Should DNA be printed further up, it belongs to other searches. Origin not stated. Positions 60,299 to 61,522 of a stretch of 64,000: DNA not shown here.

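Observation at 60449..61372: MraY homolog in the dcw cluster lacks catalytic-site signatures.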

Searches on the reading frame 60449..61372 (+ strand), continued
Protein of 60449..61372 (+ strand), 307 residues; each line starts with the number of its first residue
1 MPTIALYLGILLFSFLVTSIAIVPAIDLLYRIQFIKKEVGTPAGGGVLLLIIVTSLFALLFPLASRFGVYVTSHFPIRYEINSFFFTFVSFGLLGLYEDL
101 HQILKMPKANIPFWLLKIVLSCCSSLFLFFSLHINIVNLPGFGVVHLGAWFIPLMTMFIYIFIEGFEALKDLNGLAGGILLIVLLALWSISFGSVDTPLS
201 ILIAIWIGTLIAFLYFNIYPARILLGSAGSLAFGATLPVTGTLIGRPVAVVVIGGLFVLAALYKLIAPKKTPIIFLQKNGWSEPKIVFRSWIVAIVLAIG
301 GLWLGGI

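Call 55: find_homologous_proteins(query=L077:3383-4843:-, max_evalue=1e-10)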
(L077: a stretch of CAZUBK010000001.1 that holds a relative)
Query L077:3383-4843:- (486 aa): 7960 proteins with E <= 1e-10 among 8000 candidates; the best 120 are listed.
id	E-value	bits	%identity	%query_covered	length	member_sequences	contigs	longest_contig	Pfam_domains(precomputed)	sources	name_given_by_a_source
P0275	0.0e+0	1073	100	100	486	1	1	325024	PF02875.27,PF08245.19,PF01225.31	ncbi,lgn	-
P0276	9.3e-215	732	66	100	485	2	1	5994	PF02875.27,PF08245.19,PF01225.31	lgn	-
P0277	1.5e-207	708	64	100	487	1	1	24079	PF02875.27,PF08245.19,PF01225.31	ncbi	-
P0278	3.6e-198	677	63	99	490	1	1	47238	PF02875.27,PF08245.19,PF01225.31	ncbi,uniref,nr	ncbi:hypothetical protein A2368_02070 [Candidatus Collierbacteria bacterium RIFOXYB1_FULL_49_13]|uni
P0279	4.1e-198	677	63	99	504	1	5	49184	PF02875.27,PF08245.19,PF01225.31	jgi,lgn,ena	-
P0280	9.2e-189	646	61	99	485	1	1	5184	PF02875.27,PF08245.19,PF01225.31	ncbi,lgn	ncbi:MAG: UDP-N-acetylmuramoyl-L-alanyl-D-glutamate--2,6-diaminopimelate ligase [Microgenomates grou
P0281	2.1e-187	642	59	100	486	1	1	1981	PF02875.27,PF08245.19,PF01225.31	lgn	-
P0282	4.7e-187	641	61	99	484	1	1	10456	PF02875.27,PF08245.19,PF01225.31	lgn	-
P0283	2.8e-186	638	61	99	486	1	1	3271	PF02875.27,PF08245.19,PF01225.31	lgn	-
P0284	5.5e-185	634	58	99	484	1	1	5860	PF02875.27,PF08245.19,PF01225.31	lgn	-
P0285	6.8e-185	634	60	100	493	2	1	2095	PF02875.27,PF08245.19,PF01225.31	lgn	-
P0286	2.1e-184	632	59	100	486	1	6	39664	PF02875.27,PF08245.19,PF01225.31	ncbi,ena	-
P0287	1.7e-183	629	58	99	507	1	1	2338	PF02875.27,PF08245.19,PF01225.31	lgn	-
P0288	2.9e-183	628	59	95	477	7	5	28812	PF02875.27,PF08245.19,PF01225.31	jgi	-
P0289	8.0e-182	623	58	100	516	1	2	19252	PF02875.27,PF08245.19,PF01225.31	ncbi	-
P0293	1.4e-180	619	58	98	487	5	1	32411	PF02875.27,PF08245.19,PF01225.31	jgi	-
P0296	4.0e-179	615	59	99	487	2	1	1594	PF02875.27,PF08245.19,PF01225.31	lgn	-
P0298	7.1e-177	607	60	95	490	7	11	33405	PF02875.27,PF08245.19,PF01225.31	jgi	-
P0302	1.0e-172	593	57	98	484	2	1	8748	PF02875.27,PF08245.19,PF01225.31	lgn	-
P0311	9.6e-157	541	53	99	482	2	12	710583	PF02875.27,PF08245.19,PF01225.31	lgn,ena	-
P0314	9.3e-155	534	53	99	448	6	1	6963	PF02875.27,PF08245.19,PF01225.31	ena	-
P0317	7.9e-130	452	52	87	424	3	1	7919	PF02875.27,PF08245.19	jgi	jgi:UDP-N-acetylmuramoyl-L-alanyl-D-glutamate--2,6-diaminopimelate ligase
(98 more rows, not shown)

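Call 60: find_encoding_contigs(protein=P0311, flank=10000, max_places=2)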
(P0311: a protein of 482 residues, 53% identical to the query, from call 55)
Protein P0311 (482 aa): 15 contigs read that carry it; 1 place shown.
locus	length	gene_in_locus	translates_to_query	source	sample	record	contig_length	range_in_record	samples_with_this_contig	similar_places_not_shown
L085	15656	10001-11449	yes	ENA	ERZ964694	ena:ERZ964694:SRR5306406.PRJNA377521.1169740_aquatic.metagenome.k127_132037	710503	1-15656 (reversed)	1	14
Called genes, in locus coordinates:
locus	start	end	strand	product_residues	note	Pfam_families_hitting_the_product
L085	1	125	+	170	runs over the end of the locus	PF14066:DUF4256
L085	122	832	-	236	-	-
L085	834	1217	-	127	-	-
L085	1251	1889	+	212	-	PF02353:CMAS, PF03848:TehB, PF13489:Methyltransf_23, PF01209:Ubie_methyltran, PF13847:Methyltransf_31, PF08241:Methyltransf_11, PF08242:Methyltransf_12, PF13649:Methyltransf_25, +2 more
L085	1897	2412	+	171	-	-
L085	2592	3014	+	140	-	-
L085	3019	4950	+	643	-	-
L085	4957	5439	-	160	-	-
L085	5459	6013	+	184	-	-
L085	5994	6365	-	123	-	-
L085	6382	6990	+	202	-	PF01966:HD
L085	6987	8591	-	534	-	-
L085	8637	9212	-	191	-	-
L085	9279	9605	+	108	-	-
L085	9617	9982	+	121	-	-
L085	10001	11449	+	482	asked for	PF01225:Mur_ligase, PF08245:Mur_ligase_M, PF02875:Mur_ligase_C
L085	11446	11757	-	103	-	-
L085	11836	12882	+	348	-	PF02129:Peptidase_S15, PF20434:BD-FAE, PF00561:Abhydrolase_1, PF12146:Hydrolase_4, PF12697:Abhydrolase_6, PF00326:Peptidase_S9, PF07859:Abhydrolase_3 (weak), PF08840:BAAT_C, +4 more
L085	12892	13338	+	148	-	-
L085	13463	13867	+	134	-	PF05901:Excalibur (weak)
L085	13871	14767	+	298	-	-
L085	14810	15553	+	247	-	PF00376:MerR, PF13411:MerR_1, PF07739:TipAS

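Call 63: find_related_loci(query=A2, collection=metagenome_contigs, flank=10000)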
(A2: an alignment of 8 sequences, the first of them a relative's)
Query A2 (307 aa) in metagenome_contigs; peptide patterns used: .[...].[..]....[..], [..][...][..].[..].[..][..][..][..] (x = any residue, [..] = any of these).
600 stretches matched a pattern (row limit reached: there are more); 486 encode a relative of the query (tblastn E <= 1e-3); the best 80 are kept; 80 distinct loci.
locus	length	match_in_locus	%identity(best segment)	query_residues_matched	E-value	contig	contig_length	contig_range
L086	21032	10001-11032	49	3-305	2e-90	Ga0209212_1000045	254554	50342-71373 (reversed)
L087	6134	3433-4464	49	3-305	2e-90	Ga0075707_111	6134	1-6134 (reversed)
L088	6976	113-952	53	3-305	8e-89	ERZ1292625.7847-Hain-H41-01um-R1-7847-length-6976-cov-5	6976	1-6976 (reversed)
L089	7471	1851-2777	50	2-305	1e-87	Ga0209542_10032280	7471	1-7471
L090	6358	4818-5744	50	2-305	1e-87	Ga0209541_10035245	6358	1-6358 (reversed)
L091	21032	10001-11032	47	3-305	3e-87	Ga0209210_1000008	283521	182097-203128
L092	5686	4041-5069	46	4-305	3e-85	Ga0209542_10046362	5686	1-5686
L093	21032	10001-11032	45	4-306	4e-85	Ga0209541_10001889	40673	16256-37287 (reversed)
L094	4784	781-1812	45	4-306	3e-85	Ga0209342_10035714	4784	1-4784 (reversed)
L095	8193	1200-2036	49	2-305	2e-84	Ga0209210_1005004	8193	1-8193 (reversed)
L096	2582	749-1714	52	7-306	4e-86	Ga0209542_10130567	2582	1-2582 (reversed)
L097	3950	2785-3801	44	6-305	2e-83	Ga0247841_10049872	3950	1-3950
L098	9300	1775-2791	44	6-305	5e-83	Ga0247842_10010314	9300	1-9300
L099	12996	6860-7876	45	4-305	6e-83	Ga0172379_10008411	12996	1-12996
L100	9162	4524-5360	48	2-305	4e-82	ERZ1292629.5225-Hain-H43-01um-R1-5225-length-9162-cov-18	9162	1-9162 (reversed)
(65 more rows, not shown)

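Call 69: list_cluster_members(proteins=[L070:10010-11035:+, L070:15526-16755:+, L070:14164-15459:+, L070:12156-13247:+, L077:9977-11005:+, L012:10001-11041:+, L086:10001-11032:+])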
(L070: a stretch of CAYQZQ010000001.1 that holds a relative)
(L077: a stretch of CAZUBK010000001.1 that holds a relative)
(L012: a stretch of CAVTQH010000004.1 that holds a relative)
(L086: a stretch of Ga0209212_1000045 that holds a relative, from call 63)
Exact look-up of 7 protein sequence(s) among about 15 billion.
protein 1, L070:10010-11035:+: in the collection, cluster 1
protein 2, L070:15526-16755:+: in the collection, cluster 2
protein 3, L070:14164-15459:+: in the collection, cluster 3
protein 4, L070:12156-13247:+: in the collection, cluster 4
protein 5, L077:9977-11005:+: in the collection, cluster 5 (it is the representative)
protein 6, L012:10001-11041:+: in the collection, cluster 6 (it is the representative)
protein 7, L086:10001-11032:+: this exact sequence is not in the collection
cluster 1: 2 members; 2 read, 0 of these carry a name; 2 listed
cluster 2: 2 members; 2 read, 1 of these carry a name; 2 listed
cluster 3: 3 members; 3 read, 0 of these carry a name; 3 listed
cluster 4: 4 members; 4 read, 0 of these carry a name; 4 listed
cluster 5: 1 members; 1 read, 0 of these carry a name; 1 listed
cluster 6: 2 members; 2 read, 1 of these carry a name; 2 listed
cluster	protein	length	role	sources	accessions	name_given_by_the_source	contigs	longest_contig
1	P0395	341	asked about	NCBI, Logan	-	-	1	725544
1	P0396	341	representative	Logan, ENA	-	-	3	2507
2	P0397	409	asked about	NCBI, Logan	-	-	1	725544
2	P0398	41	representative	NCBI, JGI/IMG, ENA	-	hypothetical protein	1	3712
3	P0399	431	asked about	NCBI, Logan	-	-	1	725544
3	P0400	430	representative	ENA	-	-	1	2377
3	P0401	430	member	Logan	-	-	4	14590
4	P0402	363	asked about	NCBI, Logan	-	-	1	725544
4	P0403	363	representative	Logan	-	-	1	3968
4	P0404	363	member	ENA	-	-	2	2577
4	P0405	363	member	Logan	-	-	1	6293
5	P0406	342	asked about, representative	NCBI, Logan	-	-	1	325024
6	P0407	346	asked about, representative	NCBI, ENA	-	-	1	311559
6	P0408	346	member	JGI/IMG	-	phospho-N-acetylmuramoyl-pentapeptide-transferase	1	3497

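Call 70: list_cluster_members(proteins=[P0276, P0285, P0288, P0293, P0296, P0298, P0302, P0311, P0314, P0317])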
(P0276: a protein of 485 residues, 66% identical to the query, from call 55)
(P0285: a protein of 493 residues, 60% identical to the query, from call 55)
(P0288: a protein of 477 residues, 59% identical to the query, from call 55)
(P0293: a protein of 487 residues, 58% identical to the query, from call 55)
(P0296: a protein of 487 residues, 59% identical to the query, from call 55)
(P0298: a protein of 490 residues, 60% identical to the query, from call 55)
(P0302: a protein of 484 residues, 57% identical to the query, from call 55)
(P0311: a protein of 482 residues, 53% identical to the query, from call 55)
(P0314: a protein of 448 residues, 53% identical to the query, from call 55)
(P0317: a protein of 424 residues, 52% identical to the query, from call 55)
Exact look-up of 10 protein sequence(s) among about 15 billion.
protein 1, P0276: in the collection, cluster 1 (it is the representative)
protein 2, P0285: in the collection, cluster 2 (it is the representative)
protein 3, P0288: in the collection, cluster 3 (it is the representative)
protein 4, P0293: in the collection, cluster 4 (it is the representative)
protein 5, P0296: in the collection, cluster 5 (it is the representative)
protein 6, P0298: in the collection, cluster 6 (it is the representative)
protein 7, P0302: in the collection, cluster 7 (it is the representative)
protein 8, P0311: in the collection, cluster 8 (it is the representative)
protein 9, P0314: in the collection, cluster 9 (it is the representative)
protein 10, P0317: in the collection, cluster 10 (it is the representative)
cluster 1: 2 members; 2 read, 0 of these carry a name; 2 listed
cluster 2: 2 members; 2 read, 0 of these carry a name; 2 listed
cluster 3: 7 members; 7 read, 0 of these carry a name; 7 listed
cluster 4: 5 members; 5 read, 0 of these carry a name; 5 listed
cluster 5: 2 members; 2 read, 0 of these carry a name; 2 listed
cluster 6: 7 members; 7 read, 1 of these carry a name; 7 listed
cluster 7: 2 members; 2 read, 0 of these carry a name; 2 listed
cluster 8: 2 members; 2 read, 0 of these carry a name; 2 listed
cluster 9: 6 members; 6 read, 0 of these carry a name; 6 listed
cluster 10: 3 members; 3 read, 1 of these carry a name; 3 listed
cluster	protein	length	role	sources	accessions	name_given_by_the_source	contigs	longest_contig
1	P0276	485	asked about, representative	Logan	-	-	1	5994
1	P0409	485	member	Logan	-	-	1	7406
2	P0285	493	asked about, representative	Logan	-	-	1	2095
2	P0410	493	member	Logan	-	-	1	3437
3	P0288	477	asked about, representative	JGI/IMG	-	-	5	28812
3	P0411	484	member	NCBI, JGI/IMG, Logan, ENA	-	-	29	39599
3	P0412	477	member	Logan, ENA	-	-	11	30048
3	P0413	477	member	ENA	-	-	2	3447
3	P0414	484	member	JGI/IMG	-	-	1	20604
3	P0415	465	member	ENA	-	-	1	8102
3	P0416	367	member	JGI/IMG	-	-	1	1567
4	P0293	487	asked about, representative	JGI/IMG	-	-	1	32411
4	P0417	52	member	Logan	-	-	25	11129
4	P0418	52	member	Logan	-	-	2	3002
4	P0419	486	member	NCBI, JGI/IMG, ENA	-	-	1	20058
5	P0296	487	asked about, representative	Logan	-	-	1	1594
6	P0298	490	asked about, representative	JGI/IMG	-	-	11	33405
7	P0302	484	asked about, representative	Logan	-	-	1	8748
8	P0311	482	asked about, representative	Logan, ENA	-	-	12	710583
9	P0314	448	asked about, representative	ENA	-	-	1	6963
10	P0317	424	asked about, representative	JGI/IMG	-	UDP-N-acetylmuramoyl-L-alanyl-D-glutamate--2,6-diaminopimelate ligase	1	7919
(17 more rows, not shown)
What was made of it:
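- Tried and rejected: Genome-wide test by a MurE bait plus matching of contig lengths (calls 55, 60, 69, 70): inconclusive for the window genome, because Microgenomates MurE proteins are too divergent for the 120-hit list.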
